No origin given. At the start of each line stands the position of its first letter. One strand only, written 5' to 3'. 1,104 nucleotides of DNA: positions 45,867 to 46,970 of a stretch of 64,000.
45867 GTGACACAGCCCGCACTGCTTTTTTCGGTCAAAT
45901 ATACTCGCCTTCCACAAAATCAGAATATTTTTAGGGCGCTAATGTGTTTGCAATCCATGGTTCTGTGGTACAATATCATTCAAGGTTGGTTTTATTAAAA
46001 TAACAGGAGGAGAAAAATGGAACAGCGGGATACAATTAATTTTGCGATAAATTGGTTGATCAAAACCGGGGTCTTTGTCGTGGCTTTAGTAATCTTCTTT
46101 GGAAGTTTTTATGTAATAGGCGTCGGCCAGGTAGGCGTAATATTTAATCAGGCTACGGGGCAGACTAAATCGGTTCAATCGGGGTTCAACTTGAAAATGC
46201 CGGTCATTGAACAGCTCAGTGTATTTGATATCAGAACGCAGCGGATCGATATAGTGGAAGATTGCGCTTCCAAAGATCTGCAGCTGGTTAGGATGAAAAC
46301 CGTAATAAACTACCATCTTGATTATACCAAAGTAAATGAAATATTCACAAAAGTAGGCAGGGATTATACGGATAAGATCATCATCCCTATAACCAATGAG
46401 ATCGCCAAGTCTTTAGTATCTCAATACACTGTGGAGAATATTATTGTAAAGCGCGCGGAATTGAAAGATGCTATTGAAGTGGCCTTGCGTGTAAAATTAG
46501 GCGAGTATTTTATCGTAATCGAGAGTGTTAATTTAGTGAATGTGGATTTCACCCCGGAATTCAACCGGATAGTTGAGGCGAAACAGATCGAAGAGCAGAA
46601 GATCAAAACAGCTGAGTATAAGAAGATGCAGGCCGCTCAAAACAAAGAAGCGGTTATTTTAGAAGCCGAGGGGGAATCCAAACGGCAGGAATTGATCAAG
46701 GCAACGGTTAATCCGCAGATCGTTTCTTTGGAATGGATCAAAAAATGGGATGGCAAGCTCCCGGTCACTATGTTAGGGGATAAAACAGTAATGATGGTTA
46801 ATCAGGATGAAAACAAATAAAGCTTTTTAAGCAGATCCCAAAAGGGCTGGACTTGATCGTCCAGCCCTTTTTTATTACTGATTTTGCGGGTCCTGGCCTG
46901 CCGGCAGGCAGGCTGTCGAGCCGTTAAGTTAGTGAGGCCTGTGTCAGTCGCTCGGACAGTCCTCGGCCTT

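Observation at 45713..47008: Repeat family B (MITE-like, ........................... ends): two direct copies bracket the SPFH gene and a third inverted copy splits hisB-hisH; the long copy has a nested family A insert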

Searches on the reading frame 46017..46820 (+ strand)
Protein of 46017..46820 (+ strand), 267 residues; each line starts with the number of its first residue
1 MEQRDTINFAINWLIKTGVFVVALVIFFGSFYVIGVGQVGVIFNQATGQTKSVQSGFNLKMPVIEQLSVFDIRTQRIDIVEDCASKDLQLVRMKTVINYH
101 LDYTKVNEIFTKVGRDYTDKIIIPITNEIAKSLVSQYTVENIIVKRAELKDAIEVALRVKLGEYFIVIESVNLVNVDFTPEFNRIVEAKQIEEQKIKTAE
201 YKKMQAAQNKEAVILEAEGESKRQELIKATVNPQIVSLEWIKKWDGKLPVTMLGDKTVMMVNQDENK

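Call 29: search_protein_families(library=pfam, proteins=[window:46017-46820:+])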
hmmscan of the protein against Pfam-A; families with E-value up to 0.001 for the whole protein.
window:46017-46820:+ (267 aa): 1 family
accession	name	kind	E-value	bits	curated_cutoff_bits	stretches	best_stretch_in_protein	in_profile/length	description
PF01145.31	Band_7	-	4.4e-30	105.5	23.6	1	33-205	2-174/176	SPFH domain / Band 7 family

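Call 37: find_homologous_proteins(query=window:46017-46820:+, max_evalue=1e-20)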
Query window:46017-46820:+ (267 aa): 197 proteins with E <= 1e-20 among 605 candidates; the best 120 are listed.
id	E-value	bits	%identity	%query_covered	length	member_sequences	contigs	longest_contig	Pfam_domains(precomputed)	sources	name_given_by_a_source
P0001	5.8e-165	565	100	100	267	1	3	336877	PF01145.32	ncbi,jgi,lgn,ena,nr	ncbi:MAG: prohibitin family protein [Candidatus Omnitrophica bacterium]|jgi:prohibitin 2|nr:prohibit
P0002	1.0e-143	495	88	99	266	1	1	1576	PF01145.32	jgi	-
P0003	2.4e-143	494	88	99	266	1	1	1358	PF01145.32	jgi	jgi:prohibitin 1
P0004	8.6e-143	492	87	99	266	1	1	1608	PF01145.32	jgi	jgi:prohibitin 1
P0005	1.1e-142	492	86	100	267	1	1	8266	PF01145.32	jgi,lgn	-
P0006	3.0e-142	490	86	100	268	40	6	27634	PF01145.32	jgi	jgi:prohibitin 2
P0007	3.9e-142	490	85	99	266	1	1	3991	PF01145.32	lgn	-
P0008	6.0e-142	489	86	99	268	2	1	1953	PF01145.32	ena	-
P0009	1.8e-141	488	86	97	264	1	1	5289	PF01145.32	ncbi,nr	ncbi:MAG: prohibitin family protein [Candidatus Omnitrophota bacterium]|nr:prohibitin family protein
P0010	3.8e-141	487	85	99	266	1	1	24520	PF01145.32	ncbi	ncbi:MAG: prohibitin family protein [Candidatus Omnitrophota bacterium]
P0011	1.1e-140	485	85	99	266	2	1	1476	PF01145.32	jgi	-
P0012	1.2e-140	485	85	99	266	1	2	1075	PF01145.32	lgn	-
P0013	3.9e-139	480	86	97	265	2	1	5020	PF01145.32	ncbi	-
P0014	9.1e-139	479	85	97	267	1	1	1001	PF01145.32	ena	-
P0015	2.6e-138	478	84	99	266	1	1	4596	PF01145.32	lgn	-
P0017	1.7e-136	472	83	99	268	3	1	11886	PF01145.32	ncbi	-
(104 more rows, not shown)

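Call 38: find_encoding_contigs(protein=P0006, flank=4000, max_places=6)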
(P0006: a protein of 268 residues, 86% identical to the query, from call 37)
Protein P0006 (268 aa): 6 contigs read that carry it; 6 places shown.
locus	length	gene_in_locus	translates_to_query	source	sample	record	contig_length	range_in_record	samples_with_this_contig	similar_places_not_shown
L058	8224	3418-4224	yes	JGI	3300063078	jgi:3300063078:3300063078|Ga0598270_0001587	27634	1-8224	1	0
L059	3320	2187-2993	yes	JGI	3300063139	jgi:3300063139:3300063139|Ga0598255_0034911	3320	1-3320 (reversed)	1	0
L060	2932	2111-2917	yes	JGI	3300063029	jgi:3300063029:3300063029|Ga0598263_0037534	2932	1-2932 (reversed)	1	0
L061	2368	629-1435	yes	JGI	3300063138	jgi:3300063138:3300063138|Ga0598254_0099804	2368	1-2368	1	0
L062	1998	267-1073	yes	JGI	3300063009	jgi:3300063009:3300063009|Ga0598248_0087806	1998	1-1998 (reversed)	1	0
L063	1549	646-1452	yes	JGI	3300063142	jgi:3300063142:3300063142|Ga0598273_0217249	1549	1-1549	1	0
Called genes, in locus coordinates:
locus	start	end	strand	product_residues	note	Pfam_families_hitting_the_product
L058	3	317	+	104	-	PF00359:PTS_EIIA_2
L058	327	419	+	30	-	-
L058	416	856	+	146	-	PF08823:PG_binding_2, PF01471:PG_binding_1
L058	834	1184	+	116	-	PF02922:CBM_48, PF16561:AMPK1_CBM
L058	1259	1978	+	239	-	PF04055:Radical_SAM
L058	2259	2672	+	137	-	PF07238:PilZ (weak)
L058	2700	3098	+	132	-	PF00072:Response_reg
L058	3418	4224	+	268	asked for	PF01145:Band_7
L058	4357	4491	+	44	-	-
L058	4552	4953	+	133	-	PF00072:Response_reg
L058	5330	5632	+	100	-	-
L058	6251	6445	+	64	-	PF01381:HTH_3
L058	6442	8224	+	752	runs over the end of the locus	PF01555:N6_N4_Mtase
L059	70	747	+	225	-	PF04055:Radical_SAM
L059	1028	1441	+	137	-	PF07238:PilZ (weak)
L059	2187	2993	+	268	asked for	PF01145:Band_7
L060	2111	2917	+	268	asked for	PF01145:Band_7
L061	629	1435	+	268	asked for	PF01145:Band_7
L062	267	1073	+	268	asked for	PF01145:Band_7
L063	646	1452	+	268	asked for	PF01145:Band_7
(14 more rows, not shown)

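Call 39: find_encoding_contigs(protein=P0010, flank=4000, max_places=3)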
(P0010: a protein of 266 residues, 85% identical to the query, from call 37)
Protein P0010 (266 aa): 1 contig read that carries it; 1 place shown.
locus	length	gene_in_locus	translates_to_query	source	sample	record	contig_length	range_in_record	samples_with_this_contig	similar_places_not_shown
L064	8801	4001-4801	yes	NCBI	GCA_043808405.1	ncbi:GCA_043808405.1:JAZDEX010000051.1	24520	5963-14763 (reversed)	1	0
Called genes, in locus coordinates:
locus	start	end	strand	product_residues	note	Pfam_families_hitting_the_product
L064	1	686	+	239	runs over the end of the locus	PF04055:Radical_SAM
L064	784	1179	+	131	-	-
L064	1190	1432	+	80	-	-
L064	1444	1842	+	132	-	PF09394:Inhibitor_I42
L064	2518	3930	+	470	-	-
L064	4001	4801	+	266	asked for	PF01145:Band_7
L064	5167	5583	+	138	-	PF01951:Archease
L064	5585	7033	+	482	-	PF01139:RtcB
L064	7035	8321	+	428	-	PF02403:Seryl_tRNA_N, PF00587:tRNA-synt_2b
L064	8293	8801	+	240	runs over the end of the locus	-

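Call 40: find_encoding_contigs(protein=P0017, flank=4000, max_places=3)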
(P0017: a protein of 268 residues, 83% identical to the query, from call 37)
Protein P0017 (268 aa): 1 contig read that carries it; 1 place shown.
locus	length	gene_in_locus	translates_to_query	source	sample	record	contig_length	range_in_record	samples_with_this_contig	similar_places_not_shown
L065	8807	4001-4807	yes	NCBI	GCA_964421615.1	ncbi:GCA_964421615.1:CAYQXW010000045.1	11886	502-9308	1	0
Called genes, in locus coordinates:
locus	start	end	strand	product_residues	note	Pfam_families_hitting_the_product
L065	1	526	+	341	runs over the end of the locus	?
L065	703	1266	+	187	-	PF12682:Flavodoxin_4, PF12724:Flavodoxin_5 (faint)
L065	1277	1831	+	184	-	PF01613:Flavin_Reduct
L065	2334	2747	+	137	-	-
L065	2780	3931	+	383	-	-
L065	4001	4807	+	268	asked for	PF01145:Band_7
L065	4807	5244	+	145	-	-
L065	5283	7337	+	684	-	PF10101:DUF2339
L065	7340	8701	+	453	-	PF02321:OEP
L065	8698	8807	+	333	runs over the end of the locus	PF00364:Biotin_lipoyl (faint), PF25917:BSH_RND, PF25919:BSH_CusB (weak), PF25973:BSH_CzcB (weak), PF25885:HH_EMRA, PF25954:Beta-barrel_RND_2 (weak), PF25963:Beta-barrel_AAEA (weak)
